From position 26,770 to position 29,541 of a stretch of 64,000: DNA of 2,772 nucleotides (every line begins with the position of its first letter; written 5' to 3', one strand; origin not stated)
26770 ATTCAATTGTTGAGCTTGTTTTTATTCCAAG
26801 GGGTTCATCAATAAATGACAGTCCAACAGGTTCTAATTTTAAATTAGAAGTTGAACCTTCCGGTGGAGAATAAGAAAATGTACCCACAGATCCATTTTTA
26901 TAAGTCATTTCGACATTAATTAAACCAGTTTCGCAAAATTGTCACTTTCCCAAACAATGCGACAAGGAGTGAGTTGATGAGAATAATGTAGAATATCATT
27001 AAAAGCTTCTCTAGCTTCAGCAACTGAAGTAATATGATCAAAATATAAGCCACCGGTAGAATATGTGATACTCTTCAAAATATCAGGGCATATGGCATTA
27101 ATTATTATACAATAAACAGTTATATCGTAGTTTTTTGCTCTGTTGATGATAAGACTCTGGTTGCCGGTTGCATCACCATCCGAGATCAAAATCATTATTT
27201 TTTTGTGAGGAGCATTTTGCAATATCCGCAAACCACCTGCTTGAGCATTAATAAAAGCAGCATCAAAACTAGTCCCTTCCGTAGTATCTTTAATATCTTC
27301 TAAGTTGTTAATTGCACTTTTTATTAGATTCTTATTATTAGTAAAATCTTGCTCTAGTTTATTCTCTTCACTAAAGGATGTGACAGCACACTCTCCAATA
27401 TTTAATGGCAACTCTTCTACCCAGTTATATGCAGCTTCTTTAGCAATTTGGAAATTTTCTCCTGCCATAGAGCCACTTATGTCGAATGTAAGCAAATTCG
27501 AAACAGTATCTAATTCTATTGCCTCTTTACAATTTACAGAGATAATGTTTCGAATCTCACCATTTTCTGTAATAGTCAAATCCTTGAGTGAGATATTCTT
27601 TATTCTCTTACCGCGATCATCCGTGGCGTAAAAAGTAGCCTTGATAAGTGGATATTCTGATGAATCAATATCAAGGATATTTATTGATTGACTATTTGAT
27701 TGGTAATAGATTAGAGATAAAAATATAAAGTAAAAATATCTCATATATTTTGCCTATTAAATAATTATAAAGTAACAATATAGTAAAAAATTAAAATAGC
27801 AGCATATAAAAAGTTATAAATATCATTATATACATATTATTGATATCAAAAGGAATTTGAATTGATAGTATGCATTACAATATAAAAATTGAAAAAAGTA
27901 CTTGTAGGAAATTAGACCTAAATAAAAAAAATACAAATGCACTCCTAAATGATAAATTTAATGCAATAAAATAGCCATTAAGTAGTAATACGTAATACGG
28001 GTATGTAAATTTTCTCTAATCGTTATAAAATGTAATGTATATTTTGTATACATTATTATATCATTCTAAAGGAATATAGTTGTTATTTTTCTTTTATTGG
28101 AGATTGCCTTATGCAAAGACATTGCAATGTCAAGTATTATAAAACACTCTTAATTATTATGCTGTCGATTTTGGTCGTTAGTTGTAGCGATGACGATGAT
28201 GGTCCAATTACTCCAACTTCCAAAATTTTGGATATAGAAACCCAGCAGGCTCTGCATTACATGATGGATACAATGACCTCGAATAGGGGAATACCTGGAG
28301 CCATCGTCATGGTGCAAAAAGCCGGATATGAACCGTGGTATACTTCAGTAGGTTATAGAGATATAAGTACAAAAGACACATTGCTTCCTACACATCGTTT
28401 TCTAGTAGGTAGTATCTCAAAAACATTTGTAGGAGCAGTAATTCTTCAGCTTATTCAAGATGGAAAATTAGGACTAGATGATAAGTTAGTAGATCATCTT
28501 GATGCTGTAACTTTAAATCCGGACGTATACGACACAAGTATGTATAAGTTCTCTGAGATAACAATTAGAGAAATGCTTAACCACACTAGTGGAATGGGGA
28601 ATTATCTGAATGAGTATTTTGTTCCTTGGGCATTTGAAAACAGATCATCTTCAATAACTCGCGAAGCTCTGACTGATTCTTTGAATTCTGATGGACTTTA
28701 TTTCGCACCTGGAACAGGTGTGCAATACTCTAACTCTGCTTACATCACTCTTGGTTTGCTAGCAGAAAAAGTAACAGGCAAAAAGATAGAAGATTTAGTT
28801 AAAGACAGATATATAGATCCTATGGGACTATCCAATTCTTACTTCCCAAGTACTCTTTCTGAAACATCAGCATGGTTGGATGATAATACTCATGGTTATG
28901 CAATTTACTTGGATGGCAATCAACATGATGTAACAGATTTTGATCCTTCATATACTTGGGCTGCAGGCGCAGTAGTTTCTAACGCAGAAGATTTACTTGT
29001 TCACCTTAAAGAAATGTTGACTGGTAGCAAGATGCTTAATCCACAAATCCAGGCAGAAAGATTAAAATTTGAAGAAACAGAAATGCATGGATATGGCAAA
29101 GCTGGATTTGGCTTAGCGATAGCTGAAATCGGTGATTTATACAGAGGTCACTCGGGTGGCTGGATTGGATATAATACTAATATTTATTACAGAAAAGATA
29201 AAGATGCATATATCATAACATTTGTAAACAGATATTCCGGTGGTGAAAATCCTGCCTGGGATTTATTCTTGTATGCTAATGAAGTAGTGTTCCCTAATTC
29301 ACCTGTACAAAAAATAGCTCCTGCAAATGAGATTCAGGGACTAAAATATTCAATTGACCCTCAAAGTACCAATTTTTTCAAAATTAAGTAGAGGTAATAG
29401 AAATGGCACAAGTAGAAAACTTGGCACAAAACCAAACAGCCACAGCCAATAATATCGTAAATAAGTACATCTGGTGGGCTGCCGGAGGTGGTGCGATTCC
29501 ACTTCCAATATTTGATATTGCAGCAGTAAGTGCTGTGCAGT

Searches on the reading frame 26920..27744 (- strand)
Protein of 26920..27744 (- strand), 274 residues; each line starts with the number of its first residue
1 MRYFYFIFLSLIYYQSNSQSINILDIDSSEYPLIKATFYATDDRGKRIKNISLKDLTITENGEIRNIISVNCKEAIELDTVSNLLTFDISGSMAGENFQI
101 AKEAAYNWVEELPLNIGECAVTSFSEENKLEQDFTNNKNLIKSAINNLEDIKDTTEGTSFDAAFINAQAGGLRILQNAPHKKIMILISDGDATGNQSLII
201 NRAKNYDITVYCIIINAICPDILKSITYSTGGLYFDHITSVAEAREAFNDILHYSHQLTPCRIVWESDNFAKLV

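Call 40: search_protein_families(library=pfam, proteins=[window:26920-27744:-], max_evalue=0.00001)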
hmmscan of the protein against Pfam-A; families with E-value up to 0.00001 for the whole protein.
window:26920-27744:- (274 aa): 2 families
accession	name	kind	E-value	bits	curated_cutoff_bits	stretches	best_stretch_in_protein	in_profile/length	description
PF00092.34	VWA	-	8.2e-13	49.4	23.8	1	87-231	6-155/174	von Willebrand factor type A domain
PF13519.12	VWA_2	-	2.8e-10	41.2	27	1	88-190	6-106/107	von Willebrand factor type A domain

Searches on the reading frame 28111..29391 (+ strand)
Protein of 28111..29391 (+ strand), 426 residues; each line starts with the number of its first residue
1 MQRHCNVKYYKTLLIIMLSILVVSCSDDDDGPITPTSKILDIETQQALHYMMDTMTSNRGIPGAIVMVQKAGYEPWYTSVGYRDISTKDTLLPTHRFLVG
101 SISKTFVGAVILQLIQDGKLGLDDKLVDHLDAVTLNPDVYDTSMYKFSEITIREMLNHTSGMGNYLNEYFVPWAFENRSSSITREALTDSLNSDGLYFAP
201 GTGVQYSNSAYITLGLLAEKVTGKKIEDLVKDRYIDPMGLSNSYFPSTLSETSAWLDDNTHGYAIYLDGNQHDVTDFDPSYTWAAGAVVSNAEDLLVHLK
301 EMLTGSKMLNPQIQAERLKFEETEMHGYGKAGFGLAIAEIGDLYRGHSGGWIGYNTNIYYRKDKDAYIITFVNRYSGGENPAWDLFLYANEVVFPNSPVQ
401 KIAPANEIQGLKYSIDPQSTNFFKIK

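Call 40: search_protein_families(library=pfam, proteins=[window:28111-29391:+], max_evalue=0.00001)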
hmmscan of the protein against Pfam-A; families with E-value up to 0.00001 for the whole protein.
window:28111-29391:+ (426 aa): 1 family
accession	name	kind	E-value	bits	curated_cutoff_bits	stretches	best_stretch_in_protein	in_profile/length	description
PF00144.29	Beta-lactamase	-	9e-47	160.3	27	1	56-377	9-313/329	Beta-lactamase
